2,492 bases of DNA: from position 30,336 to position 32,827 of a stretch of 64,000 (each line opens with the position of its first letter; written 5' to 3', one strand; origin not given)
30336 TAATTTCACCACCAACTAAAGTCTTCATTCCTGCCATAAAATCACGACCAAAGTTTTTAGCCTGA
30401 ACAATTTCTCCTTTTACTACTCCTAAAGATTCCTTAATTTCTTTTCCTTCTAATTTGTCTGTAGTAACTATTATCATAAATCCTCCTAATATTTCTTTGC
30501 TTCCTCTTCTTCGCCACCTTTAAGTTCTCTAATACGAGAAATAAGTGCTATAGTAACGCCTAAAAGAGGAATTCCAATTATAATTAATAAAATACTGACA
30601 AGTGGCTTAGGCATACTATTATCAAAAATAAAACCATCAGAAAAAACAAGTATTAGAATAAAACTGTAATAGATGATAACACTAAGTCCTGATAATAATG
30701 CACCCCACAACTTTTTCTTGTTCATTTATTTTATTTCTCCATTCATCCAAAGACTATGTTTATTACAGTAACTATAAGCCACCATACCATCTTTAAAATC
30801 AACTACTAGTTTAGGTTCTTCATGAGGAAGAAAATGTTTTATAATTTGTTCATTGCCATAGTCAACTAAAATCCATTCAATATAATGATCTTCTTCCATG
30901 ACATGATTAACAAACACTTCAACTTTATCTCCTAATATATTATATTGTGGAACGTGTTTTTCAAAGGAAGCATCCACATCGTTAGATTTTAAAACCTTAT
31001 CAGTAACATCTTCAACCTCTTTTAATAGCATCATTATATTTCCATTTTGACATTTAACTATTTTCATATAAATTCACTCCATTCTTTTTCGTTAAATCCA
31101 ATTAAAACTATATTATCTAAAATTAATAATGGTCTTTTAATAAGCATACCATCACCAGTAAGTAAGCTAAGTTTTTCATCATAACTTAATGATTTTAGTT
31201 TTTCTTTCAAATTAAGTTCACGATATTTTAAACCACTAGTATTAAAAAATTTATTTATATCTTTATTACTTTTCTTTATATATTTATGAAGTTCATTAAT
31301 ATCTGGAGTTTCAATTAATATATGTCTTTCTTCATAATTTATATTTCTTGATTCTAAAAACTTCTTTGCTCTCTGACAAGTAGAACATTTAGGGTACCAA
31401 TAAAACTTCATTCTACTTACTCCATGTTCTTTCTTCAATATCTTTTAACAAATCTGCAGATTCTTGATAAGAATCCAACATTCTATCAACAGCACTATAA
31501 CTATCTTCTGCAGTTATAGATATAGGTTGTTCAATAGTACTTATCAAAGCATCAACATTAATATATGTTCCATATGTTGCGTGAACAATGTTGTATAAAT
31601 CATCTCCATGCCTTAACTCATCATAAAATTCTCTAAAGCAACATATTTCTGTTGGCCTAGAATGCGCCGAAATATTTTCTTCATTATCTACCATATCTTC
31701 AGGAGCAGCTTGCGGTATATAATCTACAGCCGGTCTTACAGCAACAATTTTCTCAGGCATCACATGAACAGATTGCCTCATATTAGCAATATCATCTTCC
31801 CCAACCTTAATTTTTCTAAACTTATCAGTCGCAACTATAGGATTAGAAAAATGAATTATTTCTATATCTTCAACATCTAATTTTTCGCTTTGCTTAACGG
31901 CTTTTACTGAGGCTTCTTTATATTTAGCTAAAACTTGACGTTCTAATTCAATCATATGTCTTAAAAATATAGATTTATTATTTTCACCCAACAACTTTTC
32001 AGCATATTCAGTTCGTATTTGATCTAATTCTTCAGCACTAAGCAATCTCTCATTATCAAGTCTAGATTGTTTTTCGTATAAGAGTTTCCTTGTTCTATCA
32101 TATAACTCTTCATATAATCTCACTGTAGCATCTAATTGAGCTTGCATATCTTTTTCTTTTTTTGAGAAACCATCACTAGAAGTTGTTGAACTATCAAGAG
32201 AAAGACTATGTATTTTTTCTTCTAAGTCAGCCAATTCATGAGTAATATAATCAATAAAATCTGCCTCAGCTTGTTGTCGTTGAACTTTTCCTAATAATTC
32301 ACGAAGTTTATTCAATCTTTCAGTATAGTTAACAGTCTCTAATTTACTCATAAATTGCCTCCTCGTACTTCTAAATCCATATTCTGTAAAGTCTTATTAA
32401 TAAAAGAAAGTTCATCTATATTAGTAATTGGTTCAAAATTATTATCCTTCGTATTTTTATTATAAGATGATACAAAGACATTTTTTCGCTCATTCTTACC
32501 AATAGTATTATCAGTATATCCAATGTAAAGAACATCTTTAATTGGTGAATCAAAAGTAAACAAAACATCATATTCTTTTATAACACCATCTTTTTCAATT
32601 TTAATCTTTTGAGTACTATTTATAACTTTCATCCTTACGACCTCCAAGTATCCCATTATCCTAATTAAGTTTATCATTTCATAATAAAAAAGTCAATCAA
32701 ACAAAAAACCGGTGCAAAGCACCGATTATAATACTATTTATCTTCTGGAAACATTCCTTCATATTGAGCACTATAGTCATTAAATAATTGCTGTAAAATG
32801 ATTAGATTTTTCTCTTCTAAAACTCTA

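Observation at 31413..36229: Six-gene block of unknown function transcribed directly downstream of pbpB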

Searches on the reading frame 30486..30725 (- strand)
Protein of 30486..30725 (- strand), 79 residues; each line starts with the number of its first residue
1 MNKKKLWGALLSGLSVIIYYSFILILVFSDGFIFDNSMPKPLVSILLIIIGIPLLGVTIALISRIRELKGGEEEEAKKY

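Call 3: search_protein_families(library=pfam, proteins=[window:30486-30725:-], max_evalue=0.1)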
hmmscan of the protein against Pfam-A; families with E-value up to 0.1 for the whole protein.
window:30486-30725:- (79 aa): 2 families
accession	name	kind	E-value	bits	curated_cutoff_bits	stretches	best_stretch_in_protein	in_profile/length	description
PF04341.17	DUF485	-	0.039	14.4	28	1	2-48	11-56/88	Protein of unknown function, DUF485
PF20990.2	DUF2207_C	-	0.078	13.1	33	1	3-64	134-186/247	Predicted membrane protein (DUF2207) C-terminal domain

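Call 4: search_protein_families(library=ncbifam, proteins=[window:30486-30725:-], max_evalue=0.1)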
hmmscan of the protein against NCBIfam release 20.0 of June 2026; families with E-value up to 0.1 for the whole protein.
window:30486-30725:- (79 aa): 5 families
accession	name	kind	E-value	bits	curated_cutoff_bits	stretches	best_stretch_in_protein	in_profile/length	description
NF045846.1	MSC0882_dom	subfamily_domain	0.00092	18.4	60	1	5-66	10-76/244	MSC_0882 family membrane protein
NF045937.1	MSC_0624_12TM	equivalog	0.0077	14.8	70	1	2-66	243-306/445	MSC_0624 family F1-like ATPase-associated membrane protein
TIGR00267.1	TIGR00267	hypoth_equivalog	0.016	14.9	156.95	1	4-66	87-144/171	TIGR00267 family protein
NF005621.0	PRK07375.1-6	equivalog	0.028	14.2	126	1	38-75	73-111/120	putative monovalent cation/H+ antiporter subunit C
NF007324.0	PRK09814.1-3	equivalog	0.035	13.2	713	1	5-74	38-107/330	beta-1,6-galactofuranosyltransferase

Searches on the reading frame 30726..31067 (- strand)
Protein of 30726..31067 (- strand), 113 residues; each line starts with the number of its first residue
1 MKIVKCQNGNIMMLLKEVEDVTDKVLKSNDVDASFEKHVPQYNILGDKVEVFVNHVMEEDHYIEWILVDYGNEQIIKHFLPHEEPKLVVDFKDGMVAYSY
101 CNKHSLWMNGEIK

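Call 3: search_protein_families(library=pfam, proteins=[window:30726-31067:-], max_evalue=0.1)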
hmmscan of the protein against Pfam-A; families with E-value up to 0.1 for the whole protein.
window:30726-31067:- (113 aa): 2 families
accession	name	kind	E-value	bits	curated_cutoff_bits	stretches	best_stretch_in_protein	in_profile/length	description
PF01880.24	Desulfoferrodox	-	1.8e-10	41.7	22.2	1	35-109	6-97/98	Desulfoferrodoxin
PF09873.14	DUF2100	-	0.079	13.3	23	1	18-77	37-96/210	Uncharacterized protein conserved in archaea (DUF2100)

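Call 4: search_protein_families(library=ncbifam, proteins=[window:30726-31067:-], max_evalue=0.1)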
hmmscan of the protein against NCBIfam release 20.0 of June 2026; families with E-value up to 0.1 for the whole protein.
window:30726-31067:- (113 aa): 3 families
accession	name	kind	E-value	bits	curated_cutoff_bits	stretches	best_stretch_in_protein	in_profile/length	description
TIGR00320.1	dfx_rbo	equivalog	2.7e-13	50.2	146.9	1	23-108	34-123/125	desulfoferrodoxin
TIGR00332.1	neela_ferrous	domain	4.5e-09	36.6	61.9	1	32-110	4-101/107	desulfoferrodoxin ferrous iron-binding domain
TIGR04170.1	RNR_1b_NrdE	exception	0.049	11.9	750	1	27-109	23-103/698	class 1b ribonucleoside-diphosphate reductase subunit alpha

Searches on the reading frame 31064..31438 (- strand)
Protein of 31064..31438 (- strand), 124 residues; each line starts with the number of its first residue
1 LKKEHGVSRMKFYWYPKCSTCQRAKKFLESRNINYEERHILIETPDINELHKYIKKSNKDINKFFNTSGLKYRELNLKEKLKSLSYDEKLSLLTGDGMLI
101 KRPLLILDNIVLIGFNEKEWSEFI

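Call 3: search_protein_families(library=pfam, proteins=[window:31064-31438:-], max_evalue=0.1)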
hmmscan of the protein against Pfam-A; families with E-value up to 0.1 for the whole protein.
window:31064-31438:- (124 aa): 3 families
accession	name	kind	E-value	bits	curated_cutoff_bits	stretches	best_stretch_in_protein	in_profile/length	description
PF03960.21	ArsC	-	1.2e-18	67.6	24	1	13-123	1-79/79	ArsC family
PF00462.30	Glutaredoxin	-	4.1e-07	30.6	22.9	1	12-53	3-44/60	Glutaredoxin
PF18497.6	RNase_3_N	-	0.0032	17.9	26.8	1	38-93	21-74/95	Ribonuclease III N-terminal domain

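Call 4: search_protein_families(library=ncbifam, proteins=[window:31064-31438:-], max_evalue=0.1)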
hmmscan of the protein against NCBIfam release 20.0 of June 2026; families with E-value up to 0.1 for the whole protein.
window:31064-31438:- (124 aa): 18 families
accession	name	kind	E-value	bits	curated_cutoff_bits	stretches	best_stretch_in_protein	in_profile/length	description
TIGR01617.1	arsC_related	subfamily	3.9e-31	107.8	75.05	1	10-123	1-115/117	Spx/MgsR family RNA polymerase-binding regulatory protein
NF002459.0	PRK01655.1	subfamily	2.1e-16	60.1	123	1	11-123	3-113/132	transcriptional regulator Spx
NF009210.0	PRK12559.1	equivalog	1.4e-12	47.8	159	1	13-123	5-113/131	transcriptional regulator SpxA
NF008107.0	PRK10853.1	equivalog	1.4e-12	47.7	121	1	11-124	4-116/119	ArsC family reductase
TIGR01616.1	nitro_assoc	hypoth_equivalog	2.4e-11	43.7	109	1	11-123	4-112/126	nitrogenase-associated protein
TIGR02196.1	GlrX_YruB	hypoth_equivalog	2.6e-10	40.7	88.55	1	10-55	2-47/74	glutaredoxin-like protein, YruB-family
NF009885.0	PRK13344.1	equivalog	2.1e-09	37.4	152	1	10-123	2-113/132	transcriptional regulator Spx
TIGR00014.1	arsC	equivalog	2.4e-08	34.5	106.05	1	11-114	2-104/114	arsenate reductase (glutaredoxin)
NF041106.1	ArsC_rel_Se_1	subfamily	2.8e-07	31.1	85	1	15-119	7-106/107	ArsC family (seleno)protein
TIGR02194.1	GlrX_NrdH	subfamily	4.2e-06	26.9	85.75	1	13-48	4-39/72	glutaredoxin-like protein NrdH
NF041212.1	Uxx_star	subfamily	4.4e-06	26.9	66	1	12-52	3-43/70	Uxx-star family glutaredoxin-like (seleno)protein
TIGR02181.1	GRX_bact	equivalog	5.6e-05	23.3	90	1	12-57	3-45/80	glutaredoxin 3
NF041211.1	gluta_UXX_star_2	equivalog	0.0001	22.2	100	1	13-52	4-43/71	UXX-star (seleno)protein family 2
NF045501.1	HUGP_GUXX-star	exception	0.00012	21.7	325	1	9-49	166-206/236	HUGP/GUXX-star fusion selenoprotein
TIGR02200.1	GlrX_actino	hypoth_equivalog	0.0037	17.6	89.5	1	10-40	2-32/77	mycoredoxin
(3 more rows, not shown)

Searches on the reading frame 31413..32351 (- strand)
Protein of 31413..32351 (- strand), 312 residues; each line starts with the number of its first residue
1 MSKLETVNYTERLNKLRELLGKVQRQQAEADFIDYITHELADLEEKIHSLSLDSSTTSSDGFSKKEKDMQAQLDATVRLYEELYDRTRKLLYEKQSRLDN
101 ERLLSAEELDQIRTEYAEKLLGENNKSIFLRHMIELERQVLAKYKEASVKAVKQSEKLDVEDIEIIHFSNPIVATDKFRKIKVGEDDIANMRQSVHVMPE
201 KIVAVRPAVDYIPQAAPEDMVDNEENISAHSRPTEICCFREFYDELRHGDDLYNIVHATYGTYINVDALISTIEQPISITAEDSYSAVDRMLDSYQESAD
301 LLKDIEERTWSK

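Call 3: search_protein_families(library=pfam, proteins=[window:31413-32351:-], max_evalue=0.1)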
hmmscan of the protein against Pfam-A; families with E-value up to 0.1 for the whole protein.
window:31413-32351:- (312 aa): 2 families
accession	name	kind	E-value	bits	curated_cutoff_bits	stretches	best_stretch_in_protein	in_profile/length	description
PF03432.20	Relaxase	-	0.016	15.9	24.6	1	67-132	24-86/132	MobA/VirD2-like, nuclease domain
PF14282.11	FlxA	-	0.023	15.2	26.3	1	24-74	10-59/101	FlxA-like protein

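Call 4: search_protein_families(library=ncbifam, proteins=[window:31413-32351:-], max_evalue=0.1)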
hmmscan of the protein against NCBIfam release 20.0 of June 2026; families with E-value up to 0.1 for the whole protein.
window:31413-32351:- (312 aa): 0 families

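Call 8: find_homologous_proteins(query=window:31413-32351:-, max_evalue=0.001)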
Query window:31413-32351:- (312 aa): 1 proteins with E <= 0.001 among 2167 candidates.
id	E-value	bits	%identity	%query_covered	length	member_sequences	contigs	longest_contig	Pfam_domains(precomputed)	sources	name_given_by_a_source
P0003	6.4e-196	667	100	100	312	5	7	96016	-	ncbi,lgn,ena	-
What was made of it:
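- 31413..32351 (-): F312: short member of the GIANT family (370-1990 aa cytoplasmic proteins that follow the DUF1292 gene in relatives). Overlaps the E109 stop by 4 nt. It is the only member of its 90% cluster family found in the large database (call 8).
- Tried and rejected: The word-indexed homology search for F312 returned only F312 itself (call 8).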

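Call 62: search_protein_families(library=phrogs, proteins=[window:31413-32351:-], max_evalue=0.01)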
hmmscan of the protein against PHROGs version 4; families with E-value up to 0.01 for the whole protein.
window:31413-32351:- (312 aa): 0 families

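Call 63: search_protein_families(library=padloc, proteins=[window:31413-32351:-], max_evalue=0.01)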
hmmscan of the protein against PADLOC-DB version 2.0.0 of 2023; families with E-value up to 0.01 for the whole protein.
window:31413-32351:- (312 aa): 0 families

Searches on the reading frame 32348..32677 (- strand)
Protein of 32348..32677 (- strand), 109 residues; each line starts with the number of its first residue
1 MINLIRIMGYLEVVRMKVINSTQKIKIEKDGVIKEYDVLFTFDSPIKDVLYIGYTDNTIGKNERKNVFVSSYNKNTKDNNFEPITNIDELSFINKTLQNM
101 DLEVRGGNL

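Call 3: search_protein_families(library=pfam, proteins=[window:32348-32677:-], max_evalue=0.1)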
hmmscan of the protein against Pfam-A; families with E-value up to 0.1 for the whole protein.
window:32348-32677:- (109 aa): 0 families

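Call 4: search_protein_families(library=ncbifam, proteins=[window:32348-32677:-], max_evalue=0.1)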
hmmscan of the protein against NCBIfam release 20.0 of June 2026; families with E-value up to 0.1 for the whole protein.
window:32348-32677:- (109 aa): 2 families
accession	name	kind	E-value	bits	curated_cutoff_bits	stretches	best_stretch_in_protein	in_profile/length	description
NF010217.0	PRK13678.1-4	equivalog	5.9e-05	23.5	88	1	23-98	12-92/102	hypothetical protein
NF010219.0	PRK13678.2-2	equivalog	0.006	17.1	147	1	27-99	11-85/93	hypothetical protein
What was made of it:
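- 32348..32632 (-): E109 (94 aa from the ATG at 32632, preceded by GGAGG): divergent DUF1292. The window copy gives only NCBIfam PRK13678 at 6e-5, below cut-off (call 4).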

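Call 51: search_protein_families(library=pfam, alignment_id=A3, max_evalue=0.01)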
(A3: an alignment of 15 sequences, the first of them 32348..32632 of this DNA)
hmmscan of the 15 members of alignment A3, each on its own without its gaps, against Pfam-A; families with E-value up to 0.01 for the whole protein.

A. member 1, window:32348-32632:- (94 aa): 0 families

B. families by the number of members that match (of 15 scanned): 1 family
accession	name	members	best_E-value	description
PF06949.16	DUF1292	13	5.1e-08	Protein of unknown function (DUF1292)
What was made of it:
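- On DUF1292 (PF06949): 13 of 15 aligned orthologues hit, best E 5.1e-8 (call 51).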

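Call 52: search_solved_structures(query=A3, max_evalue=1, show_alignments=1)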
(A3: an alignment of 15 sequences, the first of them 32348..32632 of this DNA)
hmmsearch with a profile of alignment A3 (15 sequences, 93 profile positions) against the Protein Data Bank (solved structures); distinct sequences matched with E-value up to 1: 4.
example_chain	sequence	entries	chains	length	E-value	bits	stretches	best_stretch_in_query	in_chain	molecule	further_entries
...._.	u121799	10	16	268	0.8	13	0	20-85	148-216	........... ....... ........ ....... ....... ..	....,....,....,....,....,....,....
7drx_B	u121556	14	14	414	0.83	13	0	22-62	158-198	Alkylphosphocholine resistance protein LEM3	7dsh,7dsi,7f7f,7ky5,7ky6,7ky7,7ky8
5xsd_L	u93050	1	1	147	0.84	13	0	7-85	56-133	Signal transduction histidine kinase, LytS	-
5xsj_L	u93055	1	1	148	0.88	12.9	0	7-85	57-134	Signal transduction histidine kinase, LytS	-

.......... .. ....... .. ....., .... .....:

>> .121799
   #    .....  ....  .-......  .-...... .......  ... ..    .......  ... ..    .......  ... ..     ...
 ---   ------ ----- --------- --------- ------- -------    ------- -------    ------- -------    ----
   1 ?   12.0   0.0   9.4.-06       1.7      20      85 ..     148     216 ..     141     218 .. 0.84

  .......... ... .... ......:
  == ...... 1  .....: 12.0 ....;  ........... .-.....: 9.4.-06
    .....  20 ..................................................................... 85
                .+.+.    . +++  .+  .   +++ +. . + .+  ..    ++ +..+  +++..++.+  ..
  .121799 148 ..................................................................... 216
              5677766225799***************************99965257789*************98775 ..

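Call 62: search_protein_families(library=phrogs, proteins=[window:32348-32677:-], max_evalue=0.01)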
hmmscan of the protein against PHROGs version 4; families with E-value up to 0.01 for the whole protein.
window:32348-32677:- (109 aa): 0 families

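Call 63: search_protein_families(library=padloc, proteins=[window:32348-32677:-], max_evalue=0.01)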
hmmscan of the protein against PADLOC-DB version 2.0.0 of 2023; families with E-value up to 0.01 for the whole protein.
window:32348-32677:- (109 aa): 0 families
